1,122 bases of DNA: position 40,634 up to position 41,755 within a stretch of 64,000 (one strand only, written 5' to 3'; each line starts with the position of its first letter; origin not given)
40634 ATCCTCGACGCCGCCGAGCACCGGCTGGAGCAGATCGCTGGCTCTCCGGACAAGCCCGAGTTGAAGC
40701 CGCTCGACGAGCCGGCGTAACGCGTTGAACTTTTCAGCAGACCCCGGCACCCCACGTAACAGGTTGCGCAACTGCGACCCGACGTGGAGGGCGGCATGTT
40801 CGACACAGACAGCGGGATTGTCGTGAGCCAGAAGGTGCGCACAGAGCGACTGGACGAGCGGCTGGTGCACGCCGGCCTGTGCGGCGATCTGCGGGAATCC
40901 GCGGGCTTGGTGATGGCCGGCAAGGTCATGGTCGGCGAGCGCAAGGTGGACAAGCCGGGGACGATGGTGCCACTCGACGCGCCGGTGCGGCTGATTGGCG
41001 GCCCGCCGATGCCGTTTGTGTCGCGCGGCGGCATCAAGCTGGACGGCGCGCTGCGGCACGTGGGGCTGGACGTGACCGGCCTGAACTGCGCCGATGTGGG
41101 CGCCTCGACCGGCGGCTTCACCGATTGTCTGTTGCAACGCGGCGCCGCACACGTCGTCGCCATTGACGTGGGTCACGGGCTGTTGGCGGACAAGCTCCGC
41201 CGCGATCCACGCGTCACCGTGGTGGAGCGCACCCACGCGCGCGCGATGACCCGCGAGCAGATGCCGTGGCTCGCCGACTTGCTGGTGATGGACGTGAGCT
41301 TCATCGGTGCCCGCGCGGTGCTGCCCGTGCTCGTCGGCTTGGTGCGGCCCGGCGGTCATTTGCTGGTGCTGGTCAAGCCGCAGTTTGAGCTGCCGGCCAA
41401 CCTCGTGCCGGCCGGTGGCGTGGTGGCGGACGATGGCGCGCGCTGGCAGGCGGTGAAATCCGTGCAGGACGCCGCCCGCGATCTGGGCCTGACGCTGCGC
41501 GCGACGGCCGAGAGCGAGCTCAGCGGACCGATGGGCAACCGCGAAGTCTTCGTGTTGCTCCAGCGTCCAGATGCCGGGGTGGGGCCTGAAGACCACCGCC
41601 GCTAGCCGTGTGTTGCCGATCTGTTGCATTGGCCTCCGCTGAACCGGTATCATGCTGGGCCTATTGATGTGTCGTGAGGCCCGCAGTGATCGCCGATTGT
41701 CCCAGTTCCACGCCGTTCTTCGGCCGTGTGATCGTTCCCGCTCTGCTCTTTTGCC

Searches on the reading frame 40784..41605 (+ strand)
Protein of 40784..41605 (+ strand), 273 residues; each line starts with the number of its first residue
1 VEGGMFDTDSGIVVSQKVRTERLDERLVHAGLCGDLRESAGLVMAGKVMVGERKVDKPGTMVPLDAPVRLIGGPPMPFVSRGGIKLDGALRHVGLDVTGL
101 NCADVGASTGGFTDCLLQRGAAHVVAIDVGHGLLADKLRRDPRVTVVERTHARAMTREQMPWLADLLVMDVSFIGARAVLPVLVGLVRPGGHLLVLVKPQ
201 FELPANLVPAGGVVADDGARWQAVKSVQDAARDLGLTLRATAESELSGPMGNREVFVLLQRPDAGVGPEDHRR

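Call 3: search_protein_families(library=pfam, proteins=[window:40784-41605:+], max_evalue=0.01)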
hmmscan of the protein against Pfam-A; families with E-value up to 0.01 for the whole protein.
window:40784-41605:+ (273 aa): 2 families
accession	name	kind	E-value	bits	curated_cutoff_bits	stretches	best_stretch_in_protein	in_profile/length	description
PF01728.25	FtsJ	-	8.9e-33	114.2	24.1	1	78-260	1-180/181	FtsJ-like methyltransferase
PF01479.30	S4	-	4.1e-05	23.7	22.8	1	21-63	1-43/48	S4 domain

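Call 4: search_protein_families(library=ncbifam, proteins=[window:40784-41605:+], max_evalue=0.01)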
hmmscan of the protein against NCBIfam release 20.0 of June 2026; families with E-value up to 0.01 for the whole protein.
window:40784-41605:+ (273 aa): 4 families
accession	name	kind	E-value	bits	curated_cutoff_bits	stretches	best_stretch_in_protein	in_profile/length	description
TIGR00478.1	tly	subfamily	6.2e-55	186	185.8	1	22-254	1-228/228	TlyA family rRNA (cytidine-2'-O)-methyltransferase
NF049952.1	23rRNACMtaseTlyA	equivalog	8.8e-41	139.9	250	1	22-259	2-234/236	23S rRNA (cytidine-2'-O)-methyltransferase TlyA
NF043040.1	corrin_prot_MT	hypoth_equivalog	0.0039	16.6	180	1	99-161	42-103/216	corrinoid protein-associated methyltransferase CpaM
NF008734.0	PRK11760.1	equivalog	0.0064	15.9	176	1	98-162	211-272/359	23S rRNA (cytidine(2498)-2'-O)-methyltransferase RlmM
